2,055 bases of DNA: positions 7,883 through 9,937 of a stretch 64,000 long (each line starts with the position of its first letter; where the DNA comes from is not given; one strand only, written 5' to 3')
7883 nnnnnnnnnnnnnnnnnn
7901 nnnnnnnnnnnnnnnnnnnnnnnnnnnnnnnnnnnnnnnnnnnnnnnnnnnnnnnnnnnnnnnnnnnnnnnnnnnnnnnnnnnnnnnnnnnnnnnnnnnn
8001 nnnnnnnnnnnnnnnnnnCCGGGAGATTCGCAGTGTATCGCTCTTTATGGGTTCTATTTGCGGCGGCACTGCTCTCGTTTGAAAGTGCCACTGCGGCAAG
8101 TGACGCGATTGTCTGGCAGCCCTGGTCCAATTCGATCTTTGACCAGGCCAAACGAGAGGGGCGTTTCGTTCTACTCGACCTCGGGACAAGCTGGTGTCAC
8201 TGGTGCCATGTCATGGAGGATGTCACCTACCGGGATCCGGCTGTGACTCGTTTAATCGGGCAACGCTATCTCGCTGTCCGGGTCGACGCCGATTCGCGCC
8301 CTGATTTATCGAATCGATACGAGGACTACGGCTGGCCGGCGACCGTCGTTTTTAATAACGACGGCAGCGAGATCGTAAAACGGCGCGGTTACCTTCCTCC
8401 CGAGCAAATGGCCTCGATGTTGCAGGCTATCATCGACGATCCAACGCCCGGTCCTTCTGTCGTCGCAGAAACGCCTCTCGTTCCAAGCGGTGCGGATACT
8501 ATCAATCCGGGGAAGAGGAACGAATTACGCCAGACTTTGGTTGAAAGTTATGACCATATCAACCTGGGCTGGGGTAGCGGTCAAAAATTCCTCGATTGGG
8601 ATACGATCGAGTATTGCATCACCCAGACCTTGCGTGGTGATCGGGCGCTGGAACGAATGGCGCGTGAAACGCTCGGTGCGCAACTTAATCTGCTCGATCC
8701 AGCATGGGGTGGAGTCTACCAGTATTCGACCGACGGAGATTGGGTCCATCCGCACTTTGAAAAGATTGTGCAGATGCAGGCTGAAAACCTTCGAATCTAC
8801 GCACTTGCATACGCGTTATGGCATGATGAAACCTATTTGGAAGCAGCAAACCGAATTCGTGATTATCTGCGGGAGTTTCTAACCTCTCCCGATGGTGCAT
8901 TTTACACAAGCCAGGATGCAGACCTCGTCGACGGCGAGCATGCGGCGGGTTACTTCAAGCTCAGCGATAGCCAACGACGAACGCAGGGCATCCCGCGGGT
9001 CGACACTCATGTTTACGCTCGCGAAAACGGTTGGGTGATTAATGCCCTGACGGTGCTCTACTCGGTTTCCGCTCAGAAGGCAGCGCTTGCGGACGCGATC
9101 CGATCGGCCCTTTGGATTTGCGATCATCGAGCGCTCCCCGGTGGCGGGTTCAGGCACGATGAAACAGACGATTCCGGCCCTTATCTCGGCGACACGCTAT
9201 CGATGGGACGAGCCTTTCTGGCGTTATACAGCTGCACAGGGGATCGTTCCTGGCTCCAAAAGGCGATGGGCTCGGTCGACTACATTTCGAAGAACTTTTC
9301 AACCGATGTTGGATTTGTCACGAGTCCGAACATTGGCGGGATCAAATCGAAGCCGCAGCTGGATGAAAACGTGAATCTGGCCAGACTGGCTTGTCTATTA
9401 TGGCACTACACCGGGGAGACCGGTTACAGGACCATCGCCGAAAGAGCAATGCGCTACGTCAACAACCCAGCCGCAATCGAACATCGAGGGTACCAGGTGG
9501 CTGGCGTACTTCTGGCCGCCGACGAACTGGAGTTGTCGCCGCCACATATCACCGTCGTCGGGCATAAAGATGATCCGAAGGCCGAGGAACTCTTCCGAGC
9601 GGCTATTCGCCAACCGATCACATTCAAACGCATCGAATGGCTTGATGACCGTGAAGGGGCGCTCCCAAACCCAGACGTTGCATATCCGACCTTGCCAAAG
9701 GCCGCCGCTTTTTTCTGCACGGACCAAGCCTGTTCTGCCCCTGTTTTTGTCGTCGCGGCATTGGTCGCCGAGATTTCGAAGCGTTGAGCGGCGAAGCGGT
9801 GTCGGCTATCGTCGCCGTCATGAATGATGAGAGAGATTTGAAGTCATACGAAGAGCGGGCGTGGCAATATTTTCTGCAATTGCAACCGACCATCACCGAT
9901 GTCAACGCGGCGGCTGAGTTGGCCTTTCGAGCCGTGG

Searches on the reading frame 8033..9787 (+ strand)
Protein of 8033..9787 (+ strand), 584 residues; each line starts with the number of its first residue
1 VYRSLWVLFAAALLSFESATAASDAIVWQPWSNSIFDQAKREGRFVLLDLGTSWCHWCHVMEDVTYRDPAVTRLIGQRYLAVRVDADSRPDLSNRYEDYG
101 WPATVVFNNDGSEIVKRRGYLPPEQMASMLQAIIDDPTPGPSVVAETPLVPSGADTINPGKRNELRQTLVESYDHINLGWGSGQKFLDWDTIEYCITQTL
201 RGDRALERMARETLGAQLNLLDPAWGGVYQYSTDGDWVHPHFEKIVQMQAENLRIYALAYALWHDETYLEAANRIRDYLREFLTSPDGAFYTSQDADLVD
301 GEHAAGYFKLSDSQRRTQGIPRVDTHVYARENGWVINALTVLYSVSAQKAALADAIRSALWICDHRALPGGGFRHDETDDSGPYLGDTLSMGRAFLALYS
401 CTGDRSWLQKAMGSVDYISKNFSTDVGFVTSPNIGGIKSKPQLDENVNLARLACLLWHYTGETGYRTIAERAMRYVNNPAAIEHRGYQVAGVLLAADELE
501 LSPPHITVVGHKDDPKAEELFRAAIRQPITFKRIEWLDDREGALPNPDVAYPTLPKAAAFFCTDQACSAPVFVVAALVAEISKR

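Call 3: search_protein_families(library=pfam, proteins=[window:8033-9787:+], max_evalue=0.01)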
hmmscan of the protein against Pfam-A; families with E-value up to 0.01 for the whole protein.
window:8033-9787:+ (584 aa): 6 families
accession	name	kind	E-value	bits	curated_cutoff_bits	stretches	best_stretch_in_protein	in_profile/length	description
PF03190.21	Thioredox_DsbH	-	1.4e-25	90.6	27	1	21-129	15-130/163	Protein of unknown function, DUF255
PF13899.12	Thioredoxin_7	-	3.2e-11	43.6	27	1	28-108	2-82/83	Thioredoxin-like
PF13098.12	Thioredoxin_2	-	5.3e-09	36.8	27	1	39-130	1-104/104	Thioredoxin-like domain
PF07221.17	GlcNAc_2-epim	-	0.00016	21.5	23.4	0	353-424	102-178/347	N-acylglucosamine 2-epimerase (GlcNAc 2-epimerase)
PF03663.20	Glyco_hydro_76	-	0.00079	19.5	25.9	0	446-489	156-199/366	Glycosyl hydrolase family 76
PF00085.26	Thioredoxin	-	0.0018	18.7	23.5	1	36-131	10-102/103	Thioredoxin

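Call 4: search_protein_families(library=ncbifam, proteins=[window:8033-9787:+], max_evalue=0.01)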
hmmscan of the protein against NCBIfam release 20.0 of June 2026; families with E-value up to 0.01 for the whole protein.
window:8033-9787:+ (584 aa): 6 families
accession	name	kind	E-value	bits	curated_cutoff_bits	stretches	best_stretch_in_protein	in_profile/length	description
NF045694.1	seleno_TsoB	exception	1e-14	53.6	805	1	11-132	442-570/572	rhodanese/DsbD fusion-like selenoprotein TsoB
NF001419.0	PRK00293.1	subfamily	1.4e-09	37.1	330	1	35-132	469-571/574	protein-disulfide reductase DsbD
NF043050.1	DisulfRedDsbH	equivalog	2.6e-06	27.6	190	1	20-115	37-143/166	disulfide reductase DsbH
TIGR01068.1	thioredoxin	equivalog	0.00012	22.2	96.8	1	37-132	7-99/101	thioredoxin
NF008229.0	PRK10996.1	equivalog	0.00083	19.1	125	1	36-131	45-136/141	thioredoxin TrxC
TIGR01126.1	pdi_dom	equivalog_domain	0.0081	16.4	107.2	0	37-120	7-91/105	protein disulfide-isomerase domain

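Call 73: search_solved_structures(query=window:8033-9784:+, max_evalue=0.001, show_alignments=1)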
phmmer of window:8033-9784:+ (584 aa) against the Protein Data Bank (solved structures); distinct sequences matched with E-value up to 0.001: 22.
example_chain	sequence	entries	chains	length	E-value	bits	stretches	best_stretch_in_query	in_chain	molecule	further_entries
7tkv_A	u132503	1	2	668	4.3e-25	91.4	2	22-113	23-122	Thioredox_DsbH domain-containing protein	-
3ira_A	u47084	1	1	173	6.5e-16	61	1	24-98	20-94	Conserved protein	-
7asw_A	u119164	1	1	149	9.8e-07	30.7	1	46-148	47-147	Thioredoxin-related protein CITRX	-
2lst_A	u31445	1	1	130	1.7e-05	26.6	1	26-106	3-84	Thioredoxin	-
4ip6_A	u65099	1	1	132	4.3e-05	25.3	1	40-128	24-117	Thiol:disulfide interchange protein DsbD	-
2o85_A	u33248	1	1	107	7.3e-05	24.5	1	36-131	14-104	Thioredoxin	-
2kuc_A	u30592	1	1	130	9e-05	24.3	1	23-117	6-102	Putative disulphide-isomerase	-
2o87_A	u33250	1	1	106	9.1e-05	24.2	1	35-131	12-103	Thioredoxin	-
2ppt_A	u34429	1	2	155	0.0001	24.1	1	35-130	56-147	thioredoxin-2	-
2o7k_A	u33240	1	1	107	0.00014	23.6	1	36-131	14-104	Thioredoxin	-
4ip1_A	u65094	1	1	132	0.00016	23.4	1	40-128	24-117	Thiol:disulfide interchange protein DsbD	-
1uc7_A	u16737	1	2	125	0.00019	23.2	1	40-126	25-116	Thiol:disulfide interchange protein dsbD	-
1nw2_A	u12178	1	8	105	0.00021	23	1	33-133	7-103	THIOREDOXIN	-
2fwe_A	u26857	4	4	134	0.00022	23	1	40-126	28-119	Thiol:disulfide interchange protein dsbD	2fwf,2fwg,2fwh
3tco_A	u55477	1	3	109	0.00024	22.8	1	34-110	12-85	Thioredoxin (TrxA-1)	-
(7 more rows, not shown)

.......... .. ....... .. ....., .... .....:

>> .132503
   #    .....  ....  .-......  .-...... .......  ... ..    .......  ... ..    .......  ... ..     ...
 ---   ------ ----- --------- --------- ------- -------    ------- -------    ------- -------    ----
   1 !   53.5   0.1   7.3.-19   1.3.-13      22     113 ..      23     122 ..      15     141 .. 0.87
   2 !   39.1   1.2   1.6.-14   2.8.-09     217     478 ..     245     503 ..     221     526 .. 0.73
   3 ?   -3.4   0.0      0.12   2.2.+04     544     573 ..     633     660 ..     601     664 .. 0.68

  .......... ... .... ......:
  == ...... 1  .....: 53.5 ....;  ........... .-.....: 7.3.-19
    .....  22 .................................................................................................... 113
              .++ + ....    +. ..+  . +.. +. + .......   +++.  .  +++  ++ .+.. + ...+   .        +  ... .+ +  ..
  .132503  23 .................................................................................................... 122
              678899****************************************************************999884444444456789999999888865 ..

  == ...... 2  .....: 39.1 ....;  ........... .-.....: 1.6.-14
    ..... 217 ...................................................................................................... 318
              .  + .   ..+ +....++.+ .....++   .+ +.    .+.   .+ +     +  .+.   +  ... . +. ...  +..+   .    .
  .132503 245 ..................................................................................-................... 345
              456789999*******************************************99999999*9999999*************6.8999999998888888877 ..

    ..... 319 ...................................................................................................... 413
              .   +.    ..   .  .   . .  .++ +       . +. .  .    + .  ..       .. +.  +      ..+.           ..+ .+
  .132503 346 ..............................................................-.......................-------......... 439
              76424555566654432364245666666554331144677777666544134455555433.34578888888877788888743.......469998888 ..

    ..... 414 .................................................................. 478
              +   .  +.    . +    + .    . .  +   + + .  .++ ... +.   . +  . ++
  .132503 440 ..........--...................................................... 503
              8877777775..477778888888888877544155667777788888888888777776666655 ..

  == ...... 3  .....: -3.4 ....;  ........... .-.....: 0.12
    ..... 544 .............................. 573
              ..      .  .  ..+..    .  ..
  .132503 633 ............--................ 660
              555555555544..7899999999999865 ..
